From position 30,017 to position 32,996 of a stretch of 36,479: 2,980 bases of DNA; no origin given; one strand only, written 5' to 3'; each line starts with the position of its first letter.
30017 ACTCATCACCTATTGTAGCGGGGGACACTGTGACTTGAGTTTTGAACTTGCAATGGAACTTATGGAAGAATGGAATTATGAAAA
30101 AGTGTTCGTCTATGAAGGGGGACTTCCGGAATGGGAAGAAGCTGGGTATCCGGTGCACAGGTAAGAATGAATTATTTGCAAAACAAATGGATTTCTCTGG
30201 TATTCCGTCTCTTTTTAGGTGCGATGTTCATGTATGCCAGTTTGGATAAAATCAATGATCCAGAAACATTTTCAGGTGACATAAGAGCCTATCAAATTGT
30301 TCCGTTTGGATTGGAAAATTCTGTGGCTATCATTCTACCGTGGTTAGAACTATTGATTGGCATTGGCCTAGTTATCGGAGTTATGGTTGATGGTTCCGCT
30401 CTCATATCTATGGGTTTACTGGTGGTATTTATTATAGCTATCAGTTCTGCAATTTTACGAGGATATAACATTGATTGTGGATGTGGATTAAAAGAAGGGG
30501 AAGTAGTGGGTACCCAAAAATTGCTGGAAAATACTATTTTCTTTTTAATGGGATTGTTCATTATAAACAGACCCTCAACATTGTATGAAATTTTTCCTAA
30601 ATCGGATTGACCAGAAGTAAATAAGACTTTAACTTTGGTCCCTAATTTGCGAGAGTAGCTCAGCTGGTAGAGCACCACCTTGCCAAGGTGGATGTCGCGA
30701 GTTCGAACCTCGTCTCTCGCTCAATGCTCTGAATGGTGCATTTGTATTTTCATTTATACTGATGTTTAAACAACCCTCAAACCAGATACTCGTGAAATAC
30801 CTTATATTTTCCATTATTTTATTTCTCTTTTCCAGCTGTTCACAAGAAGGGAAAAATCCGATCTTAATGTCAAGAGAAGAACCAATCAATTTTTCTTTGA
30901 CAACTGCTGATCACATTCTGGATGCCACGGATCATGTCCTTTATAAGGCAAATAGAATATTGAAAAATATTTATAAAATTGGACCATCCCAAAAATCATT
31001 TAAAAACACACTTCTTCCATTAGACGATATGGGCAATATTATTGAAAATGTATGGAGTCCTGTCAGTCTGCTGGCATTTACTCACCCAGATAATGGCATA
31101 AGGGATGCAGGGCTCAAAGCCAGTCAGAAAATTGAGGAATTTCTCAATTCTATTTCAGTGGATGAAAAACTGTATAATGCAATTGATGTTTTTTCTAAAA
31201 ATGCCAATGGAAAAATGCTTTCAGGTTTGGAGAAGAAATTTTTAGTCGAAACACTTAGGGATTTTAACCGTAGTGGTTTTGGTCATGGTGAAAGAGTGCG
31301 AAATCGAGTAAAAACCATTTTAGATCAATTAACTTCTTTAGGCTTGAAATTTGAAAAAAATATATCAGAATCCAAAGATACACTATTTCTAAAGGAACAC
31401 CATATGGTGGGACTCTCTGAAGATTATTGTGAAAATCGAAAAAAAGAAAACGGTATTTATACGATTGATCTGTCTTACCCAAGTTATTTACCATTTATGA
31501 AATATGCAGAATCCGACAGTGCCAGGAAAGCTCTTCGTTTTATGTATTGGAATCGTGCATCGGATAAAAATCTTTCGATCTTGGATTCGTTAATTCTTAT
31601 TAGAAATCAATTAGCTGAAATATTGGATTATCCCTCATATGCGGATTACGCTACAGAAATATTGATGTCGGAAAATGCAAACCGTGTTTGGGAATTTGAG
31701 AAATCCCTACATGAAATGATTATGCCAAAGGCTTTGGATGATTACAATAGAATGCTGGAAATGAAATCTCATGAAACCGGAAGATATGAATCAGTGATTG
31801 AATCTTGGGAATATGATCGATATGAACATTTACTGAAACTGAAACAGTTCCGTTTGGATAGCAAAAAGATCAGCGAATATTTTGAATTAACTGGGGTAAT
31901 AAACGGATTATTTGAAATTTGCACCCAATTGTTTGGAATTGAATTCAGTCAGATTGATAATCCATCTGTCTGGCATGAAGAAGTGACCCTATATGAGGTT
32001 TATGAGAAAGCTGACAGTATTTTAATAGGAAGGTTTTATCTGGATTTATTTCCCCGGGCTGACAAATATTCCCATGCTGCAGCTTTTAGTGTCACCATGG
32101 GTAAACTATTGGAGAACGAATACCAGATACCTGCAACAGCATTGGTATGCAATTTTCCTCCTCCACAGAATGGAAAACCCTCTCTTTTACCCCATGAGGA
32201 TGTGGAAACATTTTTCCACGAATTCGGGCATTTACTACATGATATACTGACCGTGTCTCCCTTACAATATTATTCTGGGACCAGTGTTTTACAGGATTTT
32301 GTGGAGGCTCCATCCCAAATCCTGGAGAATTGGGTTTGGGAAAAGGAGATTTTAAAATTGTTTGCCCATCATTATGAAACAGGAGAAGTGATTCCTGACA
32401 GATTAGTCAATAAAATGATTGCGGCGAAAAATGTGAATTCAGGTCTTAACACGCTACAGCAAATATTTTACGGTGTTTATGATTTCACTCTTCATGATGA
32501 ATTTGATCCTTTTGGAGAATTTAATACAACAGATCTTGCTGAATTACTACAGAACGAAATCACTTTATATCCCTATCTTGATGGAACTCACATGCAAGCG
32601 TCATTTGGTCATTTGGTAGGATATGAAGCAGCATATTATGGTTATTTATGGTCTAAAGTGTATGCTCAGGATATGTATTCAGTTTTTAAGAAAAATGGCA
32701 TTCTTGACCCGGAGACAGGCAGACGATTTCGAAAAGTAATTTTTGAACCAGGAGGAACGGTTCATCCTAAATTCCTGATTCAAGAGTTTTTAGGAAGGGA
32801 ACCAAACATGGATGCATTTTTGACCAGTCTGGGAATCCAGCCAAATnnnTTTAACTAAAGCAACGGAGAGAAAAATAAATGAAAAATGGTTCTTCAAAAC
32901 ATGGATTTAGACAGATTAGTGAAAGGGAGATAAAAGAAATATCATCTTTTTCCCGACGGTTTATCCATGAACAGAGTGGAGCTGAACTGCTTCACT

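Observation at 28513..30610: Tightly linked three-gene module: Sec-lipoprotein, membrane-anchored rhodanese and MauE/DoxX membrane protein, a candidate envelope selenol/thiol or chalcogen-trafficking system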

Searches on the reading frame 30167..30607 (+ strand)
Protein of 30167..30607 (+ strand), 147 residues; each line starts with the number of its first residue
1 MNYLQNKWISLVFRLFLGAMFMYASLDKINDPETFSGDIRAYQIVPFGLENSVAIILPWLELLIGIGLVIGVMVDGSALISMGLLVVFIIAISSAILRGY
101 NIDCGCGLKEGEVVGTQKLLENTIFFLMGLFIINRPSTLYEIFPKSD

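Call 7: search_protein_families(library=pfam, max_evalue=0.1, proteins=[window:30167-30607:+])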
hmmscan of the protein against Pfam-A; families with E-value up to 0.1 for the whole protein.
window:30167-30607:+ (147 aa): 3 families
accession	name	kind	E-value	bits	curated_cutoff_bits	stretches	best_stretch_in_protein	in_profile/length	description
PF07291.16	MauE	-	8.1e-30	104.2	27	1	7-133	2-126/128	Methylamine utilisation protein MauE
PF07681.17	DoxX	-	3.9e-09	37.5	23.6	1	11-91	3-82/85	DoxX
PF13564.11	DoxX_2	-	0.0034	17.9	26.3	1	15-99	4-85/103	DoxX-like family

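Call 8: search_protein_families(library=ncbifam, max_evalue=0.1, proteins=[window:30167-30607:+])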
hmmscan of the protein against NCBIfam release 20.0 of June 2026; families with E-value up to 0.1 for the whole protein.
window:30167-30607:+ (147 aa): 2 families
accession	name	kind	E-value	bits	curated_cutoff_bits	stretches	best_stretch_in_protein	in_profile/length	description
NF045576.1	BT_3928_fam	equivalog_domain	4e-07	29.5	250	1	11-143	3-140/358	BT_3928 family protein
NF050144.1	matur_HvfX_fam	equivalog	4.1e-05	23.8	80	1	10-94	4-86/165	HvfX family Cu-binding RiPP maturation protein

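Call 60: find_homologous_proteins(query=window:30167-30607:+, max_evalue=0.00001)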
Query window:30167-30607:+ (147 aa): 654 proteins with E <= 0.00001 among 679 candidates; the best 120 are listed.
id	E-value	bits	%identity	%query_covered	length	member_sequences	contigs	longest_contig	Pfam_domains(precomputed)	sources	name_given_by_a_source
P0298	7.4e-89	313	100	100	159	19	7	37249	PF07291.17,PF07681.18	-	-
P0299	5.3e-88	310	98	100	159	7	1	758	PF07291.17,PF07681.18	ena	-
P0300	8.2e-87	306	98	100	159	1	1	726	PF07291.17,PF07681.18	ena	-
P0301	1.0e-86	306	98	100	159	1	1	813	PF07291.17,PF07681.18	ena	-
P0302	1.2e-86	306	97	100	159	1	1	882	PF07291.17,PF07681.18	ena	-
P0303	2.0e-86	305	97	100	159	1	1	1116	PF07291.17,PF07681.18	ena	-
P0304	2.3e-86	305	97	100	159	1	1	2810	PF07291.17,PF07681.18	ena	-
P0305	3.8e-86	304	97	100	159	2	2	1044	PF07291.17,PF07681.18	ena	-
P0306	1.9e-85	302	96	100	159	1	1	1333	PF07291.17,PF07681.18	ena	-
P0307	2.9e-85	301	96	100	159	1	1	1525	PF07291.17,PF07681.18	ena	-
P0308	4.0e-76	271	88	100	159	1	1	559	PF07291.17,PF07681.18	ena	-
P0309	7.5e-76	271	87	100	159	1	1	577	PF07291.17,PF07681.18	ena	-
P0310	9.5e-76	270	87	100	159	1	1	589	PF07291.17,PF07681.18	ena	-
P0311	2.0e-75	269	87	100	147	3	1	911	PF07291.17,PF07681.18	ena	-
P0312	9.3e-75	267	86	100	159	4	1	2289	PF07291.17,PF07681.18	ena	-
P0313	1.0e-74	267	87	100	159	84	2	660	PF07291.17,PF07681.18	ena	-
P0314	1.2e-74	267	84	100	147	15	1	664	PF07291.17,PF07681.18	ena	-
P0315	9.4e-74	264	86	100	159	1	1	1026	PF07291.17,PF07681.18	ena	-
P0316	1.0e-73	264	83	100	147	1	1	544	PF07291.17,PF07681.18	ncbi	-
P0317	2.0e-73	263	83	100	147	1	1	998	PF07291.17,PF07681.18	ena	-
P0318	3.4e-73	262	84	100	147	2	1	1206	PF07291.17,PF07681.18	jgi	-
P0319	1.3e-72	260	81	100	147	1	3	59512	PF07291.17,PF07681.18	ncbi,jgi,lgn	jgi:uncharacterized membrane protein YphA (DoxX/SURF4 family)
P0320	2.2e-72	259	81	100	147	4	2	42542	PF07291.17,PF07681.18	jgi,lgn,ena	-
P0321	1.5e-71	257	82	100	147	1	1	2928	PF07291.17,PF07681.18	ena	-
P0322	5.2e-71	255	82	100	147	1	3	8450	PF07291.17,PF07681.18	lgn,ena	-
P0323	9.6e-71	254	82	100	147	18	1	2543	PF07291.17,PF07681.18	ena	-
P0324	2.1e-70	253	81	100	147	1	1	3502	PF07291.17,PF07681.18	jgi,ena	-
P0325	2.4e-70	253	80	100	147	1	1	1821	PF07291.17,PF07681.18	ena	-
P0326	1.5e-67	244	84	95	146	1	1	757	PF07291.17,PF07681.18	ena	-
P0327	2.0e-66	240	77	99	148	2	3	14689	PF07291.17,PF07681.18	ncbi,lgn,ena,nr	ncbi:MAG: MauE/DoxX family redox-associated membrane protein [Candidatus Marinimicrobia bacterium]|n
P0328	4.9e-66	239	78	100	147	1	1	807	PF07291.17,PF07681.18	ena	-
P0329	1.5e-65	237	76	98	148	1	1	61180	PF07291.17,PF07681.18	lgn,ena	-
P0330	8.0e-65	235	75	98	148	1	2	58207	PF07291.17,PF07681.18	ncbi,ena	-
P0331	1.0e-64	235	75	98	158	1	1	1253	PF07291.17,PF07681.18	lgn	-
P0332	1.1e-64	234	75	99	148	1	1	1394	PF07291.17,PF07681.18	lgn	-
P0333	3.5e-64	233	74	98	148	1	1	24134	PF07291.17,PF07681.18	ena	-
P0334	1.2e-60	221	70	97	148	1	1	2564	PF07291.17,PF07681.18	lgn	-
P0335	3.0e-60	220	69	97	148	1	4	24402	PF07291.17,PF07681.18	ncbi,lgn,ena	-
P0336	1.2e-59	218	69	97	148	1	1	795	PF07291.17,PF07681.18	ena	-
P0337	1.8e-58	214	69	97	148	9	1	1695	PF07291.17,PF07681.18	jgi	-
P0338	4.6e-58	213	83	83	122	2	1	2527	PF07291.17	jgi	jgi:uncharacterized membrane protein YphA (DoxX/SURF4 family)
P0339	2.1e-55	204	64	97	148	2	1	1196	PF07291.17,PF07681.18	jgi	jgi:uncharacterized membrane protein YphA (DoxX/SURF4 family)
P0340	4.9e-55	203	65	98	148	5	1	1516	PF07291.17,PF07681.18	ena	-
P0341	1.6e-54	201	68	86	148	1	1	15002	PF07291.17,PF07681.18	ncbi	-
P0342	4.8e-54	200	67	86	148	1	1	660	PF07291.17,PF07681.18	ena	-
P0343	5.9e-54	200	67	86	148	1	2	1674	PF07291.17,PF07681.18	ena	-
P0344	1.5e-53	198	66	86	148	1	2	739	PF07291.17,PF07681.18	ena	-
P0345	2.0e-53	198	69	86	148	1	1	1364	PF07291.17,PF07681.18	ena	-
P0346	6.9e-53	196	66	86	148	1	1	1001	PF07291.17,PF07681.18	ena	-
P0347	3.2e-50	188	64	88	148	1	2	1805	PF07291.17,PF07681.18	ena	-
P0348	1.9e-49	185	61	93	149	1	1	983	PF07291.17,PF07681.18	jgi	-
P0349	4.8e-49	184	59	93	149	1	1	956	PF07291.17,PF07681.18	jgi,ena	-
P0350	9.1e-49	183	61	93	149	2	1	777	PF07291.17,PF07681.18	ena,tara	tara:strand:+ start:5909 stop:6358 length:450 start_codon:yes stop_codon:yes gene_type:complete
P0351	9.6e-49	183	58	93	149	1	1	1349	PF07291.17,PF07681.18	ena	-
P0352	9.8e-49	183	61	93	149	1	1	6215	PF07291.17,PF07681.18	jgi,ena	-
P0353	2.0e-48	182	60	93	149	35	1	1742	PF07291.17,PF07681.18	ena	-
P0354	2.1e-48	182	63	95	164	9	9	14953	PF07291.17,PF07681.18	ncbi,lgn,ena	-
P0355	2.1e-48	182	61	93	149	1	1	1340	PF07291.17,PF07681.18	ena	-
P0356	2.4e-48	181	61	93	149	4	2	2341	PF07291.17,PF07681.18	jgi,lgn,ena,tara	tara:strand:+ start:395 stop:844 length:450 start_codon:yes stop_codon:yes gene_type:complete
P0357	2.7e-48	181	58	97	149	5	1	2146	PF07291.17,PF07681.18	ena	-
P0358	3.2e-48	181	59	93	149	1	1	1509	PF07291.17,PF07681.18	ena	-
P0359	4.9e-48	180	60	93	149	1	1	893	PF07291.17,PF07681.18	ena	-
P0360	5.0e-48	180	60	93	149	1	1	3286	PF07291.17,PF07681.18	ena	-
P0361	5.4e-48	180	58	93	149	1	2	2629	PF07291.17,PF07681.18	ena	-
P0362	5.5e-48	180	58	93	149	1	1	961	PF07291.17,PF07681.18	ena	-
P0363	6.1e-48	180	60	93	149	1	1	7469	PF07291.17,PF07681.18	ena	-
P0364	6.3e-48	180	60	93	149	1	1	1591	PF07291.17,PF07681.18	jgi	-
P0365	8.9e-48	180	59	96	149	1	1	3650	PF07291.17,PF07681.18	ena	-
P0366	8.9e-48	180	59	96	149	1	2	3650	PF07291.17,PF07681.18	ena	-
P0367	9.9e-48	179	60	93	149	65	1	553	PF07291.17,PF07681.18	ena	-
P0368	1.1e-47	179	58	93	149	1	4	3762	PF07291.17,PF07681.18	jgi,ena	-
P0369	1.2e-47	179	59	96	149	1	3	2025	PF07291.17,PF07681.18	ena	-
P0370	1.2e-47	179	59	96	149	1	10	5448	PF07291.17,PF07681.18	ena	-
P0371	1.2e-47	179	59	96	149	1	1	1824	PF07291.17,PF07681.18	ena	-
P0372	1.2e-47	179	60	93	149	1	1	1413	PF07291.17,PF07681.18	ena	-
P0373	1.5e-47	179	58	96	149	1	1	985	PF07291.17,PF07681.18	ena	-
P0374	1.6e-47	179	59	96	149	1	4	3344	PF07291.17,PF07681.18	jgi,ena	-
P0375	1.8e-47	179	60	93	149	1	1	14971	PF07291.17,PF07681.18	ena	-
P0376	1.9e-47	178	59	96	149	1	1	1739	PF07291.17,PF07681.18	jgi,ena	-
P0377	2.0e-47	178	60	93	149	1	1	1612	PF07291.17,PF07681.18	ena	-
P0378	2.1e-47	178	58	96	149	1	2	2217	PF07291.17,PF07681.18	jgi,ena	-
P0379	2.1e-47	178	56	97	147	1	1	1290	PF07291.17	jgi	jgi:putative oxidoreductase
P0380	2.1e-47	178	59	96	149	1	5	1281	PF07291.17,PF07681.18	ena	-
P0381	2.2e-47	178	59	96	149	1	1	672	PF07291.17,PF07681.18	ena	-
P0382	2.3e-47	178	60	93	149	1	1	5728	PF07291.17,PF07681.18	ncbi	-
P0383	2.3e-47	178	58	96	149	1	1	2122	PF07291.17,PF07681.18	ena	-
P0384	2.5e-47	178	59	96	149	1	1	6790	PF07291.17,PF07681.18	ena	-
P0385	3.0e-47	178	58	92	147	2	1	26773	PF07291.17,PF07681.18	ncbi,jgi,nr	ncbi:MAG: DoxX family membrane protein [FCB group bacterium]|nr:DoxX family membrane protein [FCB gr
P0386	3.2e-47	178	58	96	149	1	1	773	PF07291.17,PF07681.18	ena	-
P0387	3.7e-47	178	63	86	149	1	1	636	PF07291.17,PF07681.18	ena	-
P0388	3.9e-47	178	59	96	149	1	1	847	PF07291.17,PF07681.18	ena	-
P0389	4.0e-47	177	58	96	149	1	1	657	PF07291.17,PF07681.18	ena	-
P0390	4.0e-47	177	58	96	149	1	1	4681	PF07291.17,PF07681.18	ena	-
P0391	4.1e-47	177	57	96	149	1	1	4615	PF07291.17,PF07681.18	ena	-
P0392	4.9e-47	177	59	96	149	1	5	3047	PF07291.17,PF07681.18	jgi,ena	jgi:uncharacterized membrane protein YphA (DoxX/SURF4 family)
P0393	5.1e-47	177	58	93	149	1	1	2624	PF07291.17,PF07681.18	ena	-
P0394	6.3e-47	177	58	96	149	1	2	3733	PF07291.17,PF07681.18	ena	-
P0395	6.3e-47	177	59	93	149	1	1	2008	PF07291.17,PF07681.18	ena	-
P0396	6.4e-47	177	59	96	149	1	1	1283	PF07291.17,PF07681.18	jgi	jgi:uncharacterized membrane protein YphA (DoxX/SURF4 family)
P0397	8.6e-47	176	66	84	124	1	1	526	PF07291.17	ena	-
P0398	9.1e-47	176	57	96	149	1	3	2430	PF07291.17,PF07681.18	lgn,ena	-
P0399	1.1e-46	176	57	96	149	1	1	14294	PF07291.17,PF07681.18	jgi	jgi:uncharacterized membrane protein YphA (DoxX/SURF4 family)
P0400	1.1e-46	176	61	88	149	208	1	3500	PF07291.17,PF07681.18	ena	-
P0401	1.1e-46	176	62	88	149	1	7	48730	PF07291.17,PF07681.18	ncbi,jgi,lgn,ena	jgi:uncharacterized membrane protein YphA (DoxX/SURF4 family)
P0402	1.3e-46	176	59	96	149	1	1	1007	PF07291.17,PF07681.18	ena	-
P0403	1.5e-46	176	62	88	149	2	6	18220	PF07291.17,PF07681.18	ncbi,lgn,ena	-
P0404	1.5e-46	176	58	86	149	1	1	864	PF07291.17,PF07681.18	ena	-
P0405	1.5e-46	176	58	97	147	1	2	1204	PF07291.17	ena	-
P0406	1.7e-46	175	58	96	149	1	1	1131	PF07291.17,PF07681.18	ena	-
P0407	1.9e-46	175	60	90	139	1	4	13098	PF07291.17,PF07681.18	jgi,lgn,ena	-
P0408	1.9e-46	175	62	87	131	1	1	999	PF07291.17,PF07681.18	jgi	-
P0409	2.6e-46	175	57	97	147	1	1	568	PF07291.17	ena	-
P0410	2.8e-46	175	56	99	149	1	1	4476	PF07291.17,PF07681.18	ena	-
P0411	3.4e-46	174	58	99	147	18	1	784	PF07291.17,PF07681.18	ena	-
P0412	3.6e-46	174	56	97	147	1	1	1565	PF07291.17,PF07681.18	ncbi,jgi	-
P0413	3.9e-46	174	61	88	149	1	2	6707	PF07291.17,PF07681.18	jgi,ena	-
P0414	4.0e-46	174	57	96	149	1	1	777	PF07291.17,PF07681.18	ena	-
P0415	4.7e-46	174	58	97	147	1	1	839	PF07291.17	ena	-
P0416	5.4e-46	174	56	97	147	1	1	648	PF07291.17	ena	-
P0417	5.6e-46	174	58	97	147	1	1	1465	PF07291.17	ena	-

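Call 75: predict_structure(alignment_id=A6)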
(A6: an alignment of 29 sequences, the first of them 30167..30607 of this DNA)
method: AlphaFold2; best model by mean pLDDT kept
length: 147 residues; sequences in the alignment: 29
mean_pLDDT: 76.6   pTM: 0.67
mean pLDDT of the five models: 76.6, 75.9, 74.1, 70.6, 70.5
residues with pLDDT >= 90: 14; 70-90: 91; 50-70: 36; < 50: 6
segments of 3 or more residues with pLDDT < 50: 110-112
pLDDT, mean of each block of 10 residues (from residue 1): 67 89 87 73 65 84 90 85 86 74 54 66 87 76 61
secondary structure, 60 per line:
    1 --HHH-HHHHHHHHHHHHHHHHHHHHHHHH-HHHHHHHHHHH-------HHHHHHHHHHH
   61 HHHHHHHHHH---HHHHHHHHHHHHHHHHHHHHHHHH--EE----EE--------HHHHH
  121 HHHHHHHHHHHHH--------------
elements in order: H7-30 H32-42 H50-70 H74-97 H116-133

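Call 79: fold_search(model_id=the predicted structure, library=pdb)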
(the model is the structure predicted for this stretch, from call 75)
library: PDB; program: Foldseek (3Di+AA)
matches with E <= 10: 47; with E <= 0.001: 0
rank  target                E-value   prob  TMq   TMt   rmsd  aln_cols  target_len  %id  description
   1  8k7t_B                9.7e-01  0.33  0.35  0.34   9.0       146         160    9  Mouse Fc epsilon RI in complex with mIgE Fc (released 2024-07-17)
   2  9i1r_I                2.4e+00  0.13  0.29  0.28   8.5       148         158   11  Structure of the bicylindrical allophycocyanin core expressed during far-red light photoacclimation (FaRLiP) (released 2025-07-02)
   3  4xxi_B                2.8e+00  0.20  0.35  0.36   8.4       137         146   12  Crystal structure of the Bilin-binding domain of phycobilisome core-membrane linker ApcE (released 2015-12-16)
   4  4xxk_A                3.2e+00  0.12  0.31  0.31   8.3       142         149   11  Crystal structure of the Semet-derivative of the Bilin-binding domain of phycobilisome core-membrane linker ApcE (released 2015-12-16)
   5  3uno_G                3.7e+00  0.12  0.28  0.25  14.9       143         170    8  Mycobacterium tuberculosis ferritin homolog, BfrB (released 2012-11-21)
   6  3hiu_A                4.1e+00  0.11  0.30  0.30  16.6       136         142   12  The crystal structure of protein (XCC3681) from Xanthomonas campestris pv. campestris str. ATCC 33913 (released 2009-07-14)
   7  8yvu_B                5.0e+00  0.14  0.39  0.37   9.9       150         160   10  structure of Ige receptor (released 2024-11-06)
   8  5xx9_E                5.0e+00  0.12  0.34  0.31  17.8       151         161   10  Crystal structure of Bacterioferritin (released 2018-07-11)
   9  1nf4_H                5.3e+00  0.14  0.35  0.31  17.2       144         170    8  X-Ray Structure of the Desulfovibrio desulfuricans bacterioferritin: the diiron site in different states (reduced stru (released 2003-04-01)
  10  4xxi_A                5.6e+00  0.09  0.31  0.31   8.2       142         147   10  Crystal structure of the Bilin-binding domain of phycobilisome core-membrane linker ApcE (released 2015-12-16)
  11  3uno_A                5.8e+00  0.09  0.28  0.24  14.9       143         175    8  Mycobacterium tuberculosis ferritin homolog, BfrB (released 2012-11-21)
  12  9i1r_C                5.8e+00  0.08  0.31  0.28   9.8       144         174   13  Structure of the bicylindrical allophycocyanin core expressed during far-red light photoacclimation (FaRLiP) (released 2025-07-02)
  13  6k3o_F                6.1e+00  0.11  0.34  0.32  17.4       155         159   11  Cryo-EM structure of Apo-bacterioferritin from Streptomyces coelicolor (released 2021-02-03)
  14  8ddy_A                6.1e+00  0.06  0.28  0.27   8.6       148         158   14  Helical rods of far-red light-absorbing allophycocyanin in Synechococcus sp. (released 2023-04-05)
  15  1nf6_F                6.5e+00  0.12  0.37  0.33  17.4       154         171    8  X-ray structure of the Desulfovibrio desulfuricans bacterioferritin: the diiron site in different catalytic states ("c (released 2003-04-01)
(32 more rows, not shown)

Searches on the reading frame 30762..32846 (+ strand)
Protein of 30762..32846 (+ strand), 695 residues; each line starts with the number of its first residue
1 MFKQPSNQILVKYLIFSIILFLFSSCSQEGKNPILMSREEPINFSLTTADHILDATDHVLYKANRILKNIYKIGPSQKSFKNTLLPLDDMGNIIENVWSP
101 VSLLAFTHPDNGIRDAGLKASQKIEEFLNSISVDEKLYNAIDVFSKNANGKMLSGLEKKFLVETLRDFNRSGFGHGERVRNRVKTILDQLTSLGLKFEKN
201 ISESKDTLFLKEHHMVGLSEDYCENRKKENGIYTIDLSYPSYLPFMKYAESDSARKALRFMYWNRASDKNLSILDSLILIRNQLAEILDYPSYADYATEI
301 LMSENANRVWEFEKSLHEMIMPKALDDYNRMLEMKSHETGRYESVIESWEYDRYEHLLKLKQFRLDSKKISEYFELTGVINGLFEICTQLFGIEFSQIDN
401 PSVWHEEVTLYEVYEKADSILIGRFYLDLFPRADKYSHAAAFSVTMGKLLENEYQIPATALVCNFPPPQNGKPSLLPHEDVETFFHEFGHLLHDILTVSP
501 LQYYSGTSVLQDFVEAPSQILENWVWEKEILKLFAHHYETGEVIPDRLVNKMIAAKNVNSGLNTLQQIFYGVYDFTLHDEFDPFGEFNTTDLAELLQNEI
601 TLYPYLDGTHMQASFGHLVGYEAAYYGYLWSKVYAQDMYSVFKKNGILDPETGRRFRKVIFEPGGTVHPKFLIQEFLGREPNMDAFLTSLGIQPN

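Call 7: search_protein_families(library=pfam, max_evalue=0.1, proteins=[window:30762-32846:+])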
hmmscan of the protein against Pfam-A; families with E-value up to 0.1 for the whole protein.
window:30762-32846:+ (695 aa): 2 families
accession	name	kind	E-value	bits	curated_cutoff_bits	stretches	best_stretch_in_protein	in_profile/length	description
PF01432.26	Peptidase_M3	-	2.1e-119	400.3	27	1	245-691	1-456/457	Peptidase family M3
PF19310.4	TOP_N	-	0.00059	20.1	27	1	77-174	20-117/123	Neurolysin/Thimet oligopeptidase, N-terminal domain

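Call 8: search_protein_families(library=ncbifam, max_evalue=0.1, proteins=[window:30762-32846:+])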
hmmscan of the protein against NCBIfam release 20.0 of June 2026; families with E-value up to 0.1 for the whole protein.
window:30762-32846:+ (695 aa): 3 families
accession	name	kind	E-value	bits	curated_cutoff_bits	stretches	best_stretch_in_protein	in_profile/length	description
NF008159.0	PRK10911.1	equivalog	6.4e-109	365.1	927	1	32-693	3-679/680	oligopeptidase A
NF007624.0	PRK10280.1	equivalog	3.6e-72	243.6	944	1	54-692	30-679/681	peptidyl-dipeptidase Dcp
TIGR02289.1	M3_not_pepF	subfamily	0.0004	19.1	442.35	1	252-324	159-235/549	M3 family oligoendopeptidase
